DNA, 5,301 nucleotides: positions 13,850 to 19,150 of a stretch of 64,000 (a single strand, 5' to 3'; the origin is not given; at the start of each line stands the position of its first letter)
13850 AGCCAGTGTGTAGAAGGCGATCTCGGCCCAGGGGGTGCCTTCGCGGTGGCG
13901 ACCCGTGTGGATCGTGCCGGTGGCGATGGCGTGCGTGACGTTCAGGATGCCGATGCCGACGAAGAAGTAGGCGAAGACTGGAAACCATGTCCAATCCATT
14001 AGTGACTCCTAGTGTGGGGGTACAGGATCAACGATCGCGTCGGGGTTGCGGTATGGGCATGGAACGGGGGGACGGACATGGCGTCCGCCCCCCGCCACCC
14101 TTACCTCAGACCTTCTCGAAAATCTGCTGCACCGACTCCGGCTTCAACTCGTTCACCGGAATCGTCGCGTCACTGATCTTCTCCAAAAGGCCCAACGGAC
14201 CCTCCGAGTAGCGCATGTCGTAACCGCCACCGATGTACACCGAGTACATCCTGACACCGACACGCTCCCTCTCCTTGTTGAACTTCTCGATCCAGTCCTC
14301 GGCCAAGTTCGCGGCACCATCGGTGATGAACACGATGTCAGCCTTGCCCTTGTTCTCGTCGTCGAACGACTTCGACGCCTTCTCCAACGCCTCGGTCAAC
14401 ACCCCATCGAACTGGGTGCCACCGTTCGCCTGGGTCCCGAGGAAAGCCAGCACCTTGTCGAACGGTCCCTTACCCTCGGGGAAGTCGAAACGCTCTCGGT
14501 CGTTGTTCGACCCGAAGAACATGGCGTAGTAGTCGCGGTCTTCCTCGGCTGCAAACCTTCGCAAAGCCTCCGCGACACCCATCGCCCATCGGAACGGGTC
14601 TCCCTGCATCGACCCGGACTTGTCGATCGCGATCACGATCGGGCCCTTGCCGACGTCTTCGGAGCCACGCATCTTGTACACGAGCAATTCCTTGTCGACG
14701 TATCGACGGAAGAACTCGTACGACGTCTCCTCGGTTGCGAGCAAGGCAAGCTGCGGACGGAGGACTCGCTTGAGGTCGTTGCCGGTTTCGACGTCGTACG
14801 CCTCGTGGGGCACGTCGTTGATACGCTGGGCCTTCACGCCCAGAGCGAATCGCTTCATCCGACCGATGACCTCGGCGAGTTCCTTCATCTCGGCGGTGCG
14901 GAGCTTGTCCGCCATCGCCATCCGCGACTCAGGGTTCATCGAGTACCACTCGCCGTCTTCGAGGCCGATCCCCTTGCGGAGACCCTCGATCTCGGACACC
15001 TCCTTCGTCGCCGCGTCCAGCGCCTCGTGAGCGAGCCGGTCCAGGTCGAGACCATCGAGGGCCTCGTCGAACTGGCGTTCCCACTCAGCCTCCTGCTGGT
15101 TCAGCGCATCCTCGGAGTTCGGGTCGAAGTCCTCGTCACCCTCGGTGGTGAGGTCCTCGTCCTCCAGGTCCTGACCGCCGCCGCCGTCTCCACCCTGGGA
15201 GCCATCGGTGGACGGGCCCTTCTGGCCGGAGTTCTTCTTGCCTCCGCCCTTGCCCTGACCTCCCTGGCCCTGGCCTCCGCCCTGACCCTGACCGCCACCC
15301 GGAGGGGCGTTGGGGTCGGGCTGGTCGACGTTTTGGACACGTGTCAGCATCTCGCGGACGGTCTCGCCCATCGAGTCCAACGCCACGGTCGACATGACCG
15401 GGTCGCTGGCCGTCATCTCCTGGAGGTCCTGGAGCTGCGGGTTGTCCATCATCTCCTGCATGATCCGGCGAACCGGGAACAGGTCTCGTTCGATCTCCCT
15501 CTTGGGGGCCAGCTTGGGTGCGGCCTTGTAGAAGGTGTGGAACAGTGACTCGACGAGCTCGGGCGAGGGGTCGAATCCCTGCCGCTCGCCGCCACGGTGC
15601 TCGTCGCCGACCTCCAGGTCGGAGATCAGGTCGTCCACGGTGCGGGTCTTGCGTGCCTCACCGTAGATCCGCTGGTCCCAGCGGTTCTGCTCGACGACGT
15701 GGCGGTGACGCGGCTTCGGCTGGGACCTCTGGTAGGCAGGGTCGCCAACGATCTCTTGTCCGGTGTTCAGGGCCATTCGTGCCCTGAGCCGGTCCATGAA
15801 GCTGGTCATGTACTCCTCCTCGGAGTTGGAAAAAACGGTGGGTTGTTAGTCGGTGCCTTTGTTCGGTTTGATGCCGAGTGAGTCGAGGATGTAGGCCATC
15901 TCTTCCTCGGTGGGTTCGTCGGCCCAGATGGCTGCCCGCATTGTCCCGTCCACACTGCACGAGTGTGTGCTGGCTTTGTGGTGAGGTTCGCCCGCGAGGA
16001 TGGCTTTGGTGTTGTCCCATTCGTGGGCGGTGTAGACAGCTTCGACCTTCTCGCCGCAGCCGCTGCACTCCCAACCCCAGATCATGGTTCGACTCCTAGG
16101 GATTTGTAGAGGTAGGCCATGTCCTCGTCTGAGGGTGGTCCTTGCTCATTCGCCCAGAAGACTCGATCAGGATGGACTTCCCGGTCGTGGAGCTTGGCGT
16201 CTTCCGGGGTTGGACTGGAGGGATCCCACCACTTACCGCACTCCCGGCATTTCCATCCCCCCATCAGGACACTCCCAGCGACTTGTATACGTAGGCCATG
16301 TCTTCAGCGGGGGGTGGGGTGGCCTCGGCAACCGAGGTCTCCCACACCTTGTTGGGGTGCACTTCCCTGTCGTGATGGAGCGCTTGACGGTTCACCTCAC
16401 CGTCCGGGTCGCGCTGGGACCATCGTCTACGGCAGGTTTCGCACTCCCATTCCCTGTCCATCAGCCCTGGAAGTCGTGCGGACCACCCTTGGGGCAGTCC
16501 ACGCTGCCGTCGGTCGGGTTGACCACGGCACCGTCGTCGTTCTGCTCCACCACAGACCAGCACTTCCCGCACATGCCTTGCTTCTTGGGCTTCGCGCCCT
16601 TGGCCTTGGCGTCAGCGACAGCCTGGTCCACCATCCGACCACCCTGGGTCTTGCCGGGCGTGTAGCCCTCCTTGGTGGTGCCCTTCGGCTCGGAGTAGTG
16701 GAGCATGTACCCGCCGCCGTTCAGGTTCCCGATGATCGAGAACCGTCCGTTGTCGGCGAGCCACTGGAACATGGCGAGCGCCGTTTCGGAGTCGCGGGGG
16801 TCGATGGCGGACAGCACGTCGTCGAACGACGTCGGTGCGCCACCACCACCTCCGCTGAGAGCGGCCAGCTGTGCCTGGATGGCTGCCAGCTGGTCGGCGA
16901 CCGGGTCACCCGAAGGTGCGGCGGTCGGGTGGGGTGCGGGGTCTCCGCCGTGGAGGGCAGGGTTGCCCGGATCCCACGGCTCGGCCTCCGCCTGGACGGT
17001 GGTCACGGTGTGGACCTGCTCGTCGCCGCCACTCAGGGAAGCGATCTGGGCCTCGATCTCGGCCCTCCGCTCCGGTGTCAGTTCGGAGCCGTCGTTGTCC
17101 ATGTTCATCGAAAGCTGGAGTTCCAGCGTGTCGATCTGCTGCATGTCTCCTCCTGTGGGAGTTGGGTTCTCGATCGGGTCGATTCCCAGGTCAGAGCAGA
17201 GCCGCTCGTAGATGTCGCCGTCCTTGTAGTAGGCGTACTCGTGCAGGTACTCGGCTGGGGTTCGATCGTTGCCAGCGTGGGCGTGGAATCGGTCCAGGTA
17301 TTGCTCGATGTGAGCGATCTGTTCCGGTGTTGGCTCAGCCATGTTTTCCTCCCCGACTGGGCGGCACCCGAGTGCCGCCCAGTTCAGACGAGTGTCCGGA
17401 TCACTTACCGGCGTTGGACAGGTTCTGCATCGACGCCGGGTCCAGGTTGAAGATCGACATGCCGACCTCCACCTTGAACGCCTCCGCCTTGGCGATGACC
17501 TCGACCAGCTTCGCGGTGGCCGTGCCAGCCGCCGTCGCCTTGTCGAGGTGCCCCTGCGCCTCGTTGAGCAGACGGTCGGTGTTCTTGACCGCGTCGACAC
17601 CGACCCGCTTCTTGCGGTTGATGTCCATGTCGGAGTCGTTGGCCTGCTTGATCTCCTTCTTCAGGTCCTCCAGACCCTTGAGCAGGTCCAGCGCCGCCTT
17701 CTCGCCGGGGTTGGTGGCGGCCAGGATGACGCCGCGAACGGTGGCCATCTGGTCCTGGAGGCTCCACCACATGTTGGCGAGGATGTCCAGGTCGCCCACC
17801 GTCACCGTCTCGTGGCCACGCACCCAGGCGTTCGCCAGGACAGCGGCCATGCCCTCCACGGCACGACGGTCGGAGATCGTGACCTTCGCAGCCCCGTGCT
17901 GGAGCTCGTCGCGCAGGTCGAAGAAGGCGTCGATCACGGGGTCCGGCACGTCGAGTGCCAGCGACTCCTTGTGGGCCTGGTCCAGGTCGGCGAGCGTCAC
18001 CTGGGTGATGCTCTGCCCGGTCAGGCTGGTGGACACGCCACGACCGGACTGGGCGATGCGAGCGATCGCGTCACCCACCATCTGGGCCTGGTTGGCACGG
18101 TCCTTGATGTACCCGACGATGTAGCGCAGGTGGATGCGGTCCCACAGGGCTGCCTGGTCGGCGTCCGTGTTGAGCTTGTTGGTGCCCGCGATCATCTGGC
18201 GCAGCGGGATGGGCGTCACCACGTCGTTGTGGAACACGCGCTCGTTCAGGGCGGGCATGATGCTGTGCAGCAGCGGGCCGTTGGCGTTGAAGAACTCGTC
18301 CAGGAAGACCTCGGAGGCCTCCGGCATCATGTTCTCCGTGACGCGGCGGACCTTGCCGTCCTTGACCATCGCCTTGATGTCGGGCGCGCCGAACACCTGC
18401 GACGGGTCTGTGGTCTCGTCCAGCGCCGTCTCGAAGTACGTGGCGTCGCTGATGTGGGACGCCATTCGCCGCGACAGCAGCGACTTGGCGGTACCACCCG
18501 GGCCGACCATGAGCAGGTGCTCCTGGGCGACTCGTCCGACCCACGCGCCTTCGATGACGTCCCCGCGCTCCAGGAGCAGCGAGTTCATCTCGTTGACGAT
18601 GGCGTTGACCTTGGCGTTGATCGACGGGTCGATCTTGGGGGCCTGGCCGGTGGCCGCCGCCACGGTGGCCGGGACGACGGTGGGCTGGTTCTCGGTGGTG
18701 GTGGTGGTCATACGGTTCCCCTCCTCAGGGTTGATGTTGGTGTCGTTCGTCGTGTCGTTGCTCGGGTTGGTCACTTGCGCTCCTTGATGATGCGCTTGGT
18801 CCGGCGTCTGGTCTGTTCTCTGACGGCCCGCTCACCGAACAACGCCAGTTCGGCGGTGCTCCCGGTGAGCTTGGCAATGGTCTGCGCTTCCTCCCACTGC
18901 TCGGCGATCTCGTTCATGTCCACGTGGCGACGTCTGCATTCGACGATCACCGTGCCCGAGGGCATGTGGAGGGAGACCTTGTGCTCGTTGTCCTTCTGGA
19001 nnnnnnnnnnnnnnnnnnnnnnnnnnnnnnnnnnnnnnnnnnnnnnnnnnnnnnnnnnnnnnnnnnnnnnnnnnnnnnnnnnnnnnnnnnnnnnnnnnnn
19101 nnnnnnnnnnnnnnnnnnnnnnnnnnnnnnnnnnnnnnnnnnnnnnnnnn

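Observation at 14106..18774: Phage MoxR AAA+ ATPase and vWA/MIDAS protein bracketing a zinc-ribbon trio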

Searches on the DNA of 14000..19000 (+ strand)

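Call 5: search_dna_similar(query=window:14000-19000:+, collection=phages, mode=near)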
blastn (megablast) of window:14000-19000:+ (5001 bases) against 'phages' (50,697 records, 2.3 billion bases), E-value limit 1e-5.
No match.

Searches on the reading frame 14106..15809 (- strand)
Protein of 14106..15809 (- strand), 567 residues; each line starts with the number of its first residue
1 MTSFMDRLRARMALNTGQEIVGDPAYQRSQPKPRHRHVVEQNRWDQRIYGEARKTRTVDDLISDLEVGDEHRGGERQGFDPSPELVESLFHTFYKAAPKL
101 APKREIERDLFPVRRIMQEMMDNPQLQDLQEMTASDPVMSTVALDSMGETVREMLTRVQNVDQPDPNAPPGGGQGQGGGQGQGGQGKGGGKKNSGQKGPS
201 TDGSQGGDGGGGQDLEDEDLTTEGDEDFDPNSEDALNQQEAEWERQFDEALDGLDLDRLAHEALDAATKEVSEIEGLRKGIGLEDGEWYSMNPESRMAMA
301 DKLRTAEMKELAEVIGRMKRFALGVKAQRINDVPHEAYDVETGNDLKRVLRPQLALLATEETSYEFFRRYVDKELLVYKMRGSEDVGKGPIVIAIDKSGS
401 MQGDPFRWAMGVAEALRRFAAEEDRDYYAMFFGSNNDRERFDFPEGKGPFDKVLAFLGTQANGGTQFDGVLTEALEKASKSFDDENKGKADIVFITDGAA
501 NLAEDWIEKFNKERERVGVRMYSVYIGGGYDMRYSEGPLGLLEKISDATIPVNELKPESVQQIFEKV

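Call 3: search_protein_families(library=pfam, proteins=[window:14106-15809:-], max_evalue=0.01)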
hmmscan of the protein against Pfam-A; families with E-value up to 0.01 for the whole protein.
window:14106-15809:- (567 aa): 2 families
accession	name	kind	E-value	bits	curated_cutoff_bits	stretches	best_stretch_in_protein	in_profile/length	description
PF13519.12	VWA_2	-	3.8e-07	31.1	27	1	391-498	1-106/107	von Willebrand factor type A domain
PF00092.34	VWA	-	9.2e-05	23.2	23.8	1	391-531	2-144/174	von Willebrand factor type A domain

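Call 4: search_protein_families(library=phrogs, proteins=[window:14106-15809:-], max_evalue=0.01)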
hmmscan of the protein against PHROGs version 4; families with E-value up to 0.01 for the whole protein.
window:14106-15809:- (567 aa): 6 families
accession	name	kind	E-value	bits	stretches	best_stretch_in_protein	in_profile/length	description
phrog_24053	-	unknown function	3e-48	165.9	2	276-566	232-511/515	-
phrog_3284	-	unknown function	0.00022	22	1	136-220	167-254/256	-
phrog_20392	-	unknown function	0.00065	20.5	1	160-235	41-116/228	-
phrog_850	-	DNA, RNA and nucleotide metabolism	0.00095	19.1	1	389-525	282-422/476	RNA-binding protein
phrog_5359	-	unknown function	0.0043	17.6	0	391-516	30-166/229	-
phrog_1314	-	DNA, RNA and nucleotide metabolism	0.0055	16.8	0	349-474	226-341/394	HNH endonuclease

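Call 7: search_dna_similar(query=window:14106-15809:-, collection=phages, mode=protein, max_rows=30)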
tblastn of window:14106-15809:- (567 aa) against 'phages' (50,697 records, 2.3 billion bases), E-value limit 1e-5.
Records with a match: 11; places in all: 11; records where one place covers at least 80% of the query: 0.
Best place of each record, by identity: <60% 11.
By first word of the organism name: Salmonella 3; Bacillus 2; Bacteriophage 2; Campylobacter 2; Moorella 1; Escherichia 1.
By host as written in the record: Bacillus thuringiensis 2; - 2; Homo sapiens 2; Campylobacter jejuni 2; Moorella thermoacetica DSM 103132 1; Salmonella enterica subsp. enterica serovar Kentucky 1; Escherichia coli O157:H7 ATCC 43895 1.
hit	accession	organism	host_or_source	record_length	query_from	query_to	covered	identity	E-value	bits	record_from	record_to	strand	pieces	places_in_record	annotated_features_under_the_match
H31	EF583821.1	Bacillus phage 0305phi8-36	Bacillus thuringiensis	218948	235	567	59%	30.7%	8e-33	140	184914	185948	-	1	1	ORF063: putative metalloprotein chaperonin subunit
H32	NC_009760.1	Bacillus phage 0305phi8-36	Bacillus thuringiensis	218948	235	567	59%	30.7%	8e-33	140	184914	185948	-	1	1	ORF063: putative metalloprotein chaperonin subunit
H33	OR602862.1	Moorella phage MTATph1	Moorella thermoacetica DSM 103132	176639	290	528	42%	32.2%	2e-29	130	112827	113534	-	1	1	hypothetical protein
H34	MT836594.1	Bacteriophage sp.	human fecal samples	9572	263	502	42%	30.9%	2e-20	102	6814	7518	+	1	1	record has no annotation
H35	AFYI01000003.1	Salmonella enterica subsp. enterica serovar Infantis str. ...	Homo sapiens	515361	286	528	43%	28.9%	9e-18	94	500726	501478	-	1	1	putative protein ViaA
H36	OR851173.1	Salmonella phage S.Kent 1-2-1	Salmonella enterica subsp. enterica ...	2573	286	528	43%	28.9%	8e-18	93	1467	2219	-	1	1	record has no annotation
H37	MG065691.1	Campylobacter phage A11a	Campylobacter jejuni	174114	286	517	41%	29.5%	3e-18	95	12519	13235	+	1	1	record has no annotation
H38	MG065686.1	Campylobacter phage A18a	Campylobacter jejuni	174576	286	517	41%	29.5%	3e-18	95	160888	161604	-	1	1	record has no annotation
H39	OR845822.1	Escherichia phage ECO95 1-6-1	Escherichia coli O157:H7 ATCC 43895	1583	286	509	40%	30.3%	1e-17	92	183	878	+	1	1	record has no annotation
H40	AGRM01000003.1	Salmonella enterica subsp. houtenae str. ATCC BAA-1581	Homo sapiens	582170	307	528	39%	27.7%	3e-16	89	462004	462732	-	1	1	putative protein ViaA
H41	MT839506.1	Bacteriophage sp.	human fecal samples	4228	304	528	40%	24.9%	2e-14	82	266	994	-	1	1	record has no annotation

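Call 16: search_solved_structures(query=window:14106-15809:-, max_evalue=0.01, show_alignments=1)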
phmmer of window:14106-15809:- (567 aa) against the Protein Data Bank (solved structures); distinct sequences matched with E-value up to 0.01: 1.
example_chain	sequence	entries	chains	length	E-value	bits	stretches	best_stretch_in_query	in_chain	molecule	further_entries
9hih_L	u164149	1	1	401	0.0031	19.7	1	144-216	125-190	mIL-2_LN35_S4B6_LC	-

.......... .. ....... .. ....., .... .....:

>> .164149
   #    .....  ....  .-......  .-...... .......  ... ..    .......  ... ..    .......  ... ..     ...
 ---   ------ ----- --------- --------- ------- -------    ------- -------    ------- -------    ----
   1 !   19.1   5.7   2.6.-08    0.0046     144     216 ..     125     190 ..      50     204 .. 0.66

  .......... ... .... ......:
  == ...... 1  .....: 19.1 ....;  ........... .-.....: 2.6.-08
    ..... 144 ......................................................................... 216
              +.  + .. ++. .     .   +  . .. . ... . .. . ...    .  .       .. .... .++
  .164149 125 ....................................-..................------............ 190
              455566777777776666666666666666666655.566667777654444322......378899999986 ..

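Call 19: search_protein_families(library=ncbifam, proteins=[window:14106-15809:-], max_evalue=0.01)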
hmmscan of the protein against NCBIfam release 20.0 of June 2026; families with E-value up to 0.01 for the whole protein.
window:14106-15809:- (567 aa): 2 families
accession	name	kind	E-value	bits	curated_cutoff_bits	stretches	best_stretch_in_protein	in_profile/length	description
NF008230.0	PRK10997.1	equivalog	1.7e-26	93.5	500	1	298-523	218-452/487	ATPase RavA stimulator ViaA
TIGR03788.1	marine_srt_targ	equivalog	1.7e-07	30.1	551.65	1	391-528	274-407/629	marine proteobacterial sortase target protein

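Call 20: search_protein_families(library=padloc, proteins=[window:14106-15809:-], max_evalue=0.01)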
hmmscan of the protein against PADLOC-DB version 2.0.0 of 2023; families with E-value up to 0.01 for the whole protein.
window:14106-15809:- (567 aa): 0 families

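Call 89: find_homologous_proteins(query=window:14106-15809:-, max_evalue=0.00001)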
Query window:14106-15809:- (567 aa): 172 proteins with E <= 0.00001 among 8000 candidates; the best 120 are listed.
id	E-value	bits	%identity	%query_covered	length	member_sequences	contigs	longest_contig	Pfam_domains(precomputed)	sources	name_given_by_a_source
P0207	6.1e-284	961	86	62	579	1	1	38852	PF13519.13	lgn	-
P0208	3.3e-275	932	73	100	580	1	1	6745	PF13519.13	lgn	-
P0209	5.8e-270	915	70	100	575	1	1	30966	PF13519.13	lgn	-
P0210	3.2e-269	913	73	100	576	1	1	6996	PF13519.13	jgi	jgi:uncharacterized protein with von Willebrand factor type A (vWA) domain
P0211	5.9e-269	912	70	100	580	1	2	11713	PF13519.13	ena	-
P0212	3.0e-268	909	70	100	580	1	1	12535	PF13519.13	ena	-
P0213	2.8e-266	903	70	100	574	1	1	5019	PF13519.13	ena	-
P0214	9.5e-266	901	70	100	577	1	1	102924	PF13519.13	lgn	-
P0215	1.0e-265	901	72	100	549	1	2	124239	PF13519.13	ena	-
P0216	2.8e-263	893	69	100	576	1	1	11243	PF13519.13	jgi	jgi:uncharacterized protein with von Willebrand factor type A (vWA) domain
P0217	5.1e-263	892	69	100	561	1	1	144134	PF13519.13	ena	-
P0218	5.5e-262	889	68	100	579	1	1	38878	-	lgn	-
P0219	1.6e-261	887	68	100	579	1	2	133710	PF13519.13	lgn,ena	-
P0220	1.8e-261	887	70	100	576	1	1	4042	-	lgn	-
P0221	3.3e-260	883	70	100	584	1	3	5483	PF13519.13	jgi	jgi:uncharacterized protein with von Willebrand factor type A (vWA) domain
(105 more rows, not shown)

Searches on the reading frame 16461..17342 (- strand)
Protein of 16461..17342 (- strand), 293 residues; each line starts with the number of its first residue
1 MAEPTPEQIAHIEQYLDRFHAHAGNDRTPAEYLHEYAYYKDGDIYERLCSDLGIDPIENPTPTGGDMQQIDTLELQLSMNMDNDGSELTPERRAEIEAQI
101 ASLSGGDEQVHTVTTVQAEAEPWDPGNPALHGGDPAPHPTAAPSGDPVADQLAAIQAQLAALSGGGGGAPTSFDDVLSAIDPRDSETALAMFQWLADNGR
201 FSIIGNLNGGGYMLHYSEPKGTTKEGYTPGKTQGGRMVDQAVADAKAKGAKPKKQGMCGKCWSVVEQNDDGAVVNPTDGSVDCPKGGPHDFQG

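Call 3: search_protein_families(library=pfam, proteins=[window:16461-17342:-], max_evalue=0.01)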
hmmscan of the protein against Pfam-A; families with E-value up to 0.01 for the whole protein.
window:16461-17342:- (293 aa): 0 families

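Call 4: search_protein_families(library=phrogs, proteins=[window:16461-17342:-], max_evalue=0.01)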
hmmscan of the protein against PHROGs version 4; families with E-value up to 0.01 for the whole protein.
window:16461-17342:- (293 aa): 0 families

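Call 19: search_protein_families(library=ncbifam, proteins=[window:16461-17342:-], max_evalue=0.01)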
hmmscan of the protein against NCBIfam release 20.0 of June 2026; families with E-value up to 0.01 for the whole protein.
window:16461-17342:- (293 aa): 0 families

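Call 20: search_protein_families(library=padloc, proteins=[window:16461-17342:-], max_evalue=0.01)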
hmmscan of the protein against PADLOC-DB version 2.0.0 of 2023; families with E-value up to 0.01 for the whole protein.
window:16461-17342:- (293 aa): 0 families

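Call 76: search_protein_representatives(protein=window:16461-17342:-)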
Query: 293 residues. Proteins with E-value up to 0.001 (for the whole library): 66; up to 1e-10: 55; up to 1e-30: 23. The best 66 are listed.
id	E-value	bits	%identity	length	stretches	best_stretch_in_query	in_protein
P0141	2.6e-106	372.0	76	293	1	58-293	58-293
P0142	1.1e-82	294.5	54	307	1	1-293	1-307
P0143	5.1e-66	239.7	58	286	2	169-292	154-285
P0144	5.7e-56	206.7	46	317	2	66-292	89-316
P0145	7.3e-54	199.8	52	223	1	68-293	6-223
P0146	4.1e-48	180.9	52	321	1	67-293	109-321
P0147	1.1e-46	176.3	51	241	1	74-290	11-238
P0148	2.3e-43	165.3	50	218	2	157-292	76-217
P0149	1.8e-42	162.4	49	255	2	129-276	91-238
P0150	3.1e-41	158.3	45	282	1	57-292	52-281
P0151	5.7e-41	157.5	46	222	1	68-293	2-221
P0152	6.8e-40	153.9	50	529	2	134-293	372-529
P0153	1.2e-39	153.1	42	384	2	108-293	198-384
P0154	1.9e-39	152.4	46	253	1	66-278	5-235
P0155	3.2e-39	151.7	62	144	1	176-293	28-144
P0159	1.1e-34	136.8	42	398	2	114-290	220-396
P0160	4.4e-34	134.8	36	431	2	163-283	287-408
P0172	2.7e-27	112.5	58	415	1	173-277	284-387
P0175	1.4e-26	110.2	43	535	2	139-289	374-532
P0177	5.5e-26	108.3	51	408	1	172-282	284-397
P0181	6.0e-24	101.6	45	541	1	124-271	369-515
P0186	9.5e-22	94.3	43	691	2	175-274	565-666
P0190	1.4e-19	87.2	45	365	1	161-293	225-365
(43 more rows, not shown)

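Call 77: search_protein_families(library=pfam, proteins=[P0152, P0175, P0181, P0186, P0160, P0172, P0177, P0159, P0153, P0190], max_evalue=0.01)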
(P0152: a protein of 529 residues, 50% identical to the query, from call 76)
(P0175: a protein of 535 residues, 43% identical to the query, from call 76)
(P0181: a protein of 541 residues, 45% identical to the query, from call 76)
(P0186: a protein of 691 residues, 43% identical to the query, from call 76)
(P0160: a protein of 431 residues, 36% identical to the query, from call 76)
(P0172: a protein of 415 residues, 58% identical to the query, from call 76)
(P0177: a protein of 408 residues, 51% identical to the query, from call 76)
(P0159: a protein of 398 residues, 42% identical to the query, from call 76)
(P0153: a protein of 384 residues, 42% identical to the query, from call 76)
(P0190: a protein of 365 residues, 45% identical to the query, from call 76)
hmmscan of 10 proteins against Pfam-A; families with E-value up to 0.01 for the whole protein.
P0152 (529 aa): 0 families

P0175 (535 aa): 0 families

P0181 (541 aa): 0 families

P0186 (691 aa): 0 families

P0160 (431 aa): 0 families

P0172 (415 aa): 0 families

P0177 (408 aa): 0 families

P0159 (398 aa): 0 families

P0153 (384 aa): 0 families

P0190 (365 aa): 0 families

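Call 86: predict_structure(alignment_id=A4)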
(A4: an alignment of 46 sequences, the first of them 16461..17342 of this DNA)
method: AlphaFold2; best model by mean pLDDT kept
length: 293 residues; sequences in the alignment: 46
mean_pLDDT: 79.9   pTM: 0.33
mean pLDDT of the five models: 79.9, 79.3, 78.6, 78.0, 77.4
residues with pLDDT >= 90: 128; 70-90: 90; 50-70: 34; < 50: 41
segments of 3 or more residues with pLDDT < 50: 107-121, 124-145, 165-167
pLDDT, mean of each block of 10 residues (from residue 1): 86 96 93 84 86 87 65 96 96 96 68 38 47 40 54 73 60 76 85 86 90 86 68 80 90 95 97 97 98 92
secondary structure, 60 per line:
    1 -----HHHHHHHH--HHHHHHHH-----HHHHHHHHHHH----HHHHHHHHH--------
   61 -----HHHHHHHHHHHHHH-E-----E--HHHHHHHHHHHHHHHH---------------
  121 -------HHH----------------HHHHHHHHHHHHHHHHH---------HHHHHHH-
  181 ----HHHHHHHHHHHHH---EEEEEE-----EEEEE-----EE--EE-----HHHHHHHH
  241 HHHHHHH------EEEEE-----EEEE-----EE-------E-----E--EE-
elements in order: H6-13 H16-23 H29-39 H44-52 H66-79 H90-105 H147-163 H173-179 H185-197 E201-206 E212-216 H233-247 E254-258 E264-267
